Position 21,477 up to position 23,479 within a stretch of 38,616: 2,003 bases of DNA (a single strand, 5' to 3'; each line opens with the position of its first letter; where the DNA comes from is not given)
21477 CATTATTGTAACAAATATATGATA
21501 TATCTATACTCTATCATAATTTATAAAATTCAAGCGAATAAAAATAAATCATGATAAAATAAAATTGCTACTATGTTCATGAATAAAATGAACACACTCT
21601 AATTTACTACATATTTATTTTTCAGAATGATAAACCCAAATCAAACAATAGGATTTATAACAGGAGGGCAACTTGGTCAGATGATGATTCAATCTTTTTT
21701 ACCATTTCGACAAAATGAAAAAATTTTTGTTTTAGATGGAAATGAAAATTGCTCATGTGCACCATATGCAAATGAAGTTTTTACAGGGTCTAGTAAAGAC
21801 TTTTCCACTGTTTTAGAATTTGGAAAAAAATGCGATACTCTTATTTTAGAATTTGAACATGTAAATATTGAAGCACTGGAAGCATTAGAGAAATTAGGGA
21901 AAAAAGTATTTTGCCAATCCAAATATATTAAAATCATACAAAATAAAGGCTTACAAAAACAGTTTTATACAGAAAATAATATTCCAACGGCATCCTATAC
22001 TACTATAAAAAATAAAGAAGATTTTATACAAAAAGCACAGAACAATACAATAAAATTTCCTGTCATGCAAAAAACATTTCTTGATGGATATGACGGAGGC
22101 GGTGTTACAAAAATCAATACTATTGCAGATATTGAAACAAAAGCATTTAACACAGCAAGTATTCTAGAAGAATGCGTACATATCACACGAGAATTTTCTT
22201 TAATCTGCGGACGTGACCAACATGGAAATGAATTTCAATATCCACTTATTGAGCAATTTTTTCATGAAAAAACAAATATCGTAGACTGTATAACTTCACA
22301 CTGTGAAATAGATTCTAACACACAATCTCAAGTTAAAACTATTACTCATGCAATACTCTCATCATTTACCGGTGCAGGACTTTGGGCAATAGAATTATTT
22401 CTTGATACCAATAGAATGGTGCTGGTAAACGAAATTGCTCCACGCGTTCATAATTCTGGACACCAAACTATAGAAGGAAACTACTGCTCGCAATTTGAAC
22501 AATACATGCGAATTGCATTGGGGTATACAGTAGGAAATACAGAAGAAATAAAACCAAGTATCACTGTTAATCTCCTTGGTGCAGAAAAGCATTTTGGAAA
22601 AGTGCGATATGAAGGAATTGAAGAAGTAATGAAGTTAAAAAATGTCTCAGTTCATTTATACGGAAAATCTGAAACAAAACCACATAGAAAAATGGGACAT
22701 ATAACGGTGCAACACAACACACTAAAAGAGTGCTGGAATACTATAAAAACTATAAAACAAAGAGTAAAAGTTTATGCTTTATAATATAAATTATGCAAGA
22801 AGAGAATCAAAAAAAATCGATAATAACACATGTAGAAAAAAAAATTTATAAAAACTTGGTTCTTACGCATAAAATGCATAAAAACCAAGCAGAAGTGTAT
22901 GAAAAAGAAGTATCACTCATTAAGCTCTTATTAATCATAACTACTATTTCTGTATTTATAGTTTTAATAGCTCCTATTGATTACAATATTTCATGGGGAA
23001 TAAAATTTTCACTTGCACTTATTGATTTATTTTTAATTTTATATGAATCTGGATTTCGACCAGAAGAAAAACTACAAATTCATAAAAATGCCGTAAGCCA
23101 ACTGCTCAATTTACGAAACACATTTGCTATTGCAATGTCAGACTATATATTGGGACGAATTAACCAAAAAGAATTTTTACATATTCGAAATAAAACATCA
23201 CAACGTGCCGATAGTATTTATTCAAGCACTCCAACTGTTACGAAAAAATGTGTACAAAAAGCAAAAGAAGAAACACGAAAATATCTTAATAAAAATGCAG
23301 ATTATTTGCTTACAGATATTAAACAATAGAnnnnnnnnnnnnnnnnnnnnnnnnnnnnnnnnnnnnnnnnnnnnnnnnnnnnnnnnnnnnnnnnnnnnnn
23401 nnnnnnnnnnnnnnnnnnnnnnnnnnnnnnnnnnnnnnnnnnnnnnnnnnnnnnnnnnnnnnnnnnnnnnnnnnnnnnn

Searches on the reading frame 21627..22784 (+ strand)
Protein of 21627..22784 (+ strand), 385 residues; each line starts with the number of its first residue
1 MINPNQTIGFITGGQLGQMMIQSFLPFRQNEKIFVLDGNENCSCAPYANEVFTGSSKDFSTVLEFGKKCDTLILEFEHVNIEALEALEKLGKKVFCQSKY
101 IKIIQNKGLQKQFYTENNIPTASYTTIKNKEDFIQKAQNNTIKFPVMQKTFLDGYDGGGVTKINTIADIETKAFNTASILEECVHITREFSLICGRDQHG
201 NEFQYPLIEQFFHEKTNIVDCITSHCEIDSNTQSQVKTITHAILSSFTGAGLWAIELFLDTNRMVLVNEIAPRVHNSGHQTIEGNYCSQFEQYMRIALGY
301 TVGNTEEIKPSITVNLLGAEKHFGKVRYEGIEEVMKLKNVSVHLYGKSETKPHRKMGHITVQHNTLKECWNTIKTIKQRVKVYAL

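Call 24: search_protein_families(library=pfam, proteins=[window:21627-22784:+], max_evalue=0.001)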
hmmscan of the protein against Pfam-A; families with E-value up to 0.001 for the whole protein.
window:21627-22784:+ (385 aa): 4 families
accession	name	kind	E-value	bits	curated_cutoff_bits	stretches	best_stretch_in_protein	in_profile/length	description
PF02222.28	ATP-grasp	-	2e-37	129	27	1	113-290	2-179/179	ATP-grasp domain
PF22660.2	RS_preATP-grasp-like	-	9.9e-21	74.4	27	1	6-105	2-98/98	Ribonucleotide synthetase preATP-grasp domain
PF17769.7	PurK_C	-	5.7e-17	61.6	22.6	1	312-369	2-53/56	Phosphoribosylaminoimidazole carboxylase C-terminal domain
PF21244.3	PurT_C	-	2.4e-05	24.2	26.7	1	321-378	10-66/68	PurT, C-terminal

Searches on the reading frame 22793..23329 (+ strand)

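Call 24: search_protein_families(library=pfam, proteins=[window:22793-23329:+], max_evalue=0.001)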
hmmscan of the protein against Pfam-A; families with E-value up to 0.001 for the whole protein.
window:22793-23329:+ (178 aa): 1 family
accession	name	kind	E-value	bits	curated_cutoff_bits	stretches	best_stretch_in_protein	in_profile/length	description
PF18186.6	SLATT_4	-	5.1e-18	65.7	27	1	16-160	6-152/165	SMODS and SLOG-associating 2TM effector domain family 4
